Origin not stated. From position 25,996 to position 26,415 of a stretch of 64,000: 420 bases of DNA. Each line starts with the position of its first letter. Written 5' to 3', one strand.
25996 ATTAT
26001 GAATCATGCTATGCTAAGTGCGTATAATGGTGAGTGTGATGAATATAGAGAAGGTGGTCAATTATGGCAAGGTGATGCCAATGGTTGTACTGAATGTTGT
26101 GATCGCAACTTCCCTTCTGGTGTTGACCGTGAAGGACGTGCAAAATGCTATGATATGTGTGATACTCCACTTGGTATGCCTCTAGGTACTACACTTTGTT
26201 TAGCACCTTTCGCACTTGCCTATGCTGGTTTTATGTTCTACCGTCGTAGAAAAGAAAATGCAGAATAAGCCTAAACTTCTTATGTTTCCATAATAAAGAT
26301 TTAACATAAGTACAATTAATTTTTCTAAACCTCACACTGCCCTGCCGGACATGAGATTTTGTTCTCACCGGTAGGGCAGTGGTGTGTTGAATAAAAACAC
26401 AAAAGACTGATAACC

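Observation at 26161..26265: C-terminal tripartite tail ([LM]PLGT, hydrophobic helix, RR[KR][RK]) on the small Cys-rich proteins resembles a sortase/exosortase-type sorting signal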

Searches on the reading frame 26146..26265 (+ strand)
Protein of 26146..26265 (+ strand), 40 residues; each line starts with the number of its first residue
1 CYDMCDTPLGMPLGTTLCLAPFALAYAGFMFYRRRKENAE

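Call 17: find_homologous_proteins(query=A2, max_evalue=10)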
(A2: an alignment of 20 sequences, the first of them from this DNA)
Query A2 (20 sequences) (40 aa, profile of the alignment): 5 proteins with E <= 10 among 1552 candidates.
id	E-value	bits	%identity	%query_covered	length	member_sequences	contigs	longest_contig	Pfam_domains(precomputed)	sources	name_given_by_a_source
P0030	2.8e-11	61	45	95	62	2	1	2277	-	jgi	jgi:hypothetical protein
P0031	3.5e-10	58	62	65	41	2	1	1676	-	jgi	jgi:hypothetical protein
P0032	1.4e-9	56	37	100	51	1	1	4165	-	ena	-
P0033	7.8e-8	50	53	85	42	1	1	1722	-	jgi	jgi:hypothetical protein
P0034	7.4e+0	24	52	53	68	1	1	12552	-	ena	-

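Call 26: search_protein_representatives(alignment_id=A2)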
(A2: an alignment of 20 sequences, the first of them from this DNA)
Query: 20 sequences, 37 profile positions. Proteins with E-value up to 0.001 (for the whole library): 31; up to 1e-10: 5; up to 1e-30: 0. The best 31 are listed.
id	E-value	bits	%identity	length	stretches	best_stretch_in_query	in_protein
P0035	4.2e-14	68.4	-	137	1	1-35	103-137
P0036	4.2e-12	62.0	-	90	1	1-36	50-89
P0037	5.8e-12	61.6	-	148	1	1-35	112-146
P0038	1.1e-11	60.6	-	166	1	1-37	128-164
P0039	2.8e-11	59.4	-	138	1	1-35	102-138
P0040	1.6e-10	56.9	-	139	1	1-36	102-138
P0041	2.3e-10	56.5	-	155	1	1-36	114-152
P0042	2.4e-10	56.4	-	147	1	1-37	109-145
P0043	5.7e-10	55.2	-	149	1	1-36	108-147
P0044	7.2e-10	54.9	-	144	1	2-36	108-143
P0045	1.3e-09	54.0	-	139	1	1-37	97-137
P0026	1.4e-09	53.9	-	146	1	1-37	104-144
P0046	1.5e-09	53.8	-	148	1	1-36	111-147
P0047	2.6e-09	53.1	-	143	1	1-36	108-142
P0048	4.3e-09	52.4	-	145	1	2-35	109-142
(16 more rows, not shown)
